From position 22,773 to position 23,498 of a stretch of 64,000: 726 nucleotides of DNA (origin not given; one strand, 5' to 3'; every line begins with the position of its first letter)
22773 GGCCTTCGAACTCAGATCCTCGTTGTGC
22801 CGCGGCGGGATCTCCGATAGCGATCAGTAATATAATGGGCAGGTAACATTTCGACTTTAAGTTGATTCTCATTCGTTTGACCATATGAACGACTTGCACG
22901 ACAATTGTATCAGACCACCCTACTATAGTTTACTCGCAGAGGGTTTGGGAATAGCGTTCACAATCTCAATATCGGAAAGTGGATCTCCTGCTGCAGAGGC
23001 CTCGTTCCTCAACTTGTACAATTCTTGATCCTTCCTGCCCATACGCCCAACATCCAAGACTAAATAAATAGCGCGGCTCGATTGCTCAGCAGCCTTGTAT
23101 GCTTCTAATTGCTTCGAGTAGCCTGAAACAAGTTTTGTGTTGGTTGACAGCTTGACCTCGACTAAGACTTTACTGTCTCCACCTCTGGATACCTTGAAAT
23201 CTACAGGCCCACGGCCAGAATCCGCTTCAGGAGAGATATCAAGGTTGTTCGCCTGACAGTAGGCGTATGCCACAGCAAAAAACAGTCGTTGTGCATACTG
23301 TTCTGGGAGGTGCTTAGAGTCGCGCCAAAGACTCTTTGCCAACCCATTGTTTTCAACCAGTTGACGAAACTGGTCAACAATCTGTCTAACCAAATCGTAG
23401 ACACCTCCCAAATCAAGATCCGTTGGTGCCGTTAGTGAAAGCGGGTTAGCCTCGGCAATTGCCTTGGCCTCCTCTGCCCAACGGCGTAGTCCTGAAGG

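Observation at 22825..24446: Low-GC islet with one orphan 477-aa PD-(D/E)xK-like nuclease-domain protein inserted between clpB and a resident gene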

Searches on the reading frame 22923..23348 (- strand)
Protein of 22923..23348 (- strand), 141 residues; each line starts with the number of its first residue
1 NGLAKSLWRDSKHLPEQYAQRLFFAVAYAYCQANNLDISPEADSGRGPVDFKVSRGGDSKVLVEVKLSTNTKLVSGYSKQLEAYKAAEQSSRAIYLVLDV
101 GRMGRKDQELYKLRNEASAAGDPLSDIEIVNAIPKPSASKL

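Call 58: predict_structure(alignment_id=A6)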
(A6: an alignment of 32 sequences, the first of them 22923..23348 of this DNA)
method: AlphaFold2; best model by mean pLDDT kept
length: 141 residues; sequences in the alignment: 32
mean_pLDDT: 88.7   pTM: 0.83
mean pLDDT of the five models: 88.7, 87.5, 86.6, 84.9, 83.7
residues with pLDDT >= 90: 95; 70-90: 36; 50-70: 6; < 50: 4
segments of 3 or more residues with pLDDT < 50: 43-46
pLDDT, mean of each block of 10 residues (from residue 1): 88 93 92 92 56 86 94 92 88 95 96 95 92 85 60
secondary structure, 60 per line:
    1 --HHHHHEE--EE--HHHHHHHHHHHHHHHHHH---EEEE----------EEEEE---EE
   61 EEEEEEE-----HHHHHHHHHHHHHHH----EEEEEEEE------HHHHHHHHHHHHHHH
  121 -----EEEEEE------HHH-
elements in order: H3-7 H16-33 E37-40 E51-55 E59-67 H73-87 E92-99 H106-120 E126-131

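Call 63: fold_search(model_id=the predicted structure, library=pdb)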
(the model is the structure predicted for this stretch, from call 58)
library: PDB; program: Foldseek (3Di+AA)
matches with E <= 10: 1106; with E <= 0.001: 1
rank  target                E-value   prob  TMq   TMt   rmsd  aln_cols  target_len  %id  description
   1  4dap                  2.6e-04  1.00  0.48  0.32   5.9       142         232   17  The structure of Escherichia coli SfsA (released 2013-08-14)
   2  8q3b_E                6.4e-03  0.99  0.51  0.38   4.4       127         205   10  The closed state of the ASFV apo-RNA polymerase (released 2024-02-14)
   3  9u49_A                6.9e-03  0.94  0.40  0.18   6.2       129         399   11  crystal structure of Cdn1 in complex with cA4 (released 2026-02-04)
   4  6bzg_B                7.8e-03  0.84  0.34  0.27   6.7       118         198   17  Structure of S. cerevisiae Zip2:Spo16 complex, P212121 form (released 2018-02-14)
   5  8q3k_E                1.0e-02  0.98  0.51  0.38   5.5       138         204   12  The open state of the ASFV apo-RNA polymerase (released 2024-02-14)
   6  9bgk_F                1.1e-02  0.99  0.41  0.06   4.3        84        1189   18  Structure of V.cholera DdmDE (2D:1E) in complex with DNA (released 2024-10-23)
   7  6bzf_F                1.2e-02  0.82  0.35  0.27   6.2       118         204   16  Structure of S. cerevisiae Zip2:Spo16 complex, C2 form (released 2018-02-14)
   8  1wtd_A                1.5e-02  0.93  0.34  0.21   5.4        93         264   14  Crystal structure of type II restrcition endonuclease, EcoO109I DNA-free form (released 2004-12-14)
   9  6bzf_B                1.5e-02  0.72  0.34  0.26   6.7       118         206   16  Structure of S. cerevisiae Zip2:Spo16 complex, C2 form (released 2018-02-14)
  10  8epx_A                2.2e-02  0.97  0.47  0.16   5.0       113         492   18  Type IIS Restriction Endonuclease PaqCI, DNA bound (released 2023-03-22)
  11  4zqu_A                2.2e-02  0.96  0.39  0.43   4.2       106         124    9  CdiA-CT/CdiI toxin and immunity complex from Yersinia pseudotuberculosis (released 2015-10-28)
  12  6bzf_H                2.4e-02  0.69  0.30  0.23   6.0        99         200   16  Structure of S. cerevisiae Zip2:Spo16 complex, C2 form (released 2018-02-14)
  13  8q3z_A                2.6e-02  0.96  0.50  0.19   5.7       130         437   11  Crystal structure of cA4-bound Can2 from Thermoanaerobacter brockii (released 2023-11-22)
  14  7e8r                  2.6e-02  0.90  0.41  0.21   5.1       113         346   15  EcoT38I restriction endonuclease (released 2022-03-02)
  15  2m4i_MODEL_1_A        2.7e-02  0.57  0.31  0.38   9.6       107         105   16  Solution structure of Bacillus subtilis MinC N-terminal domain (released 2014-03-05)
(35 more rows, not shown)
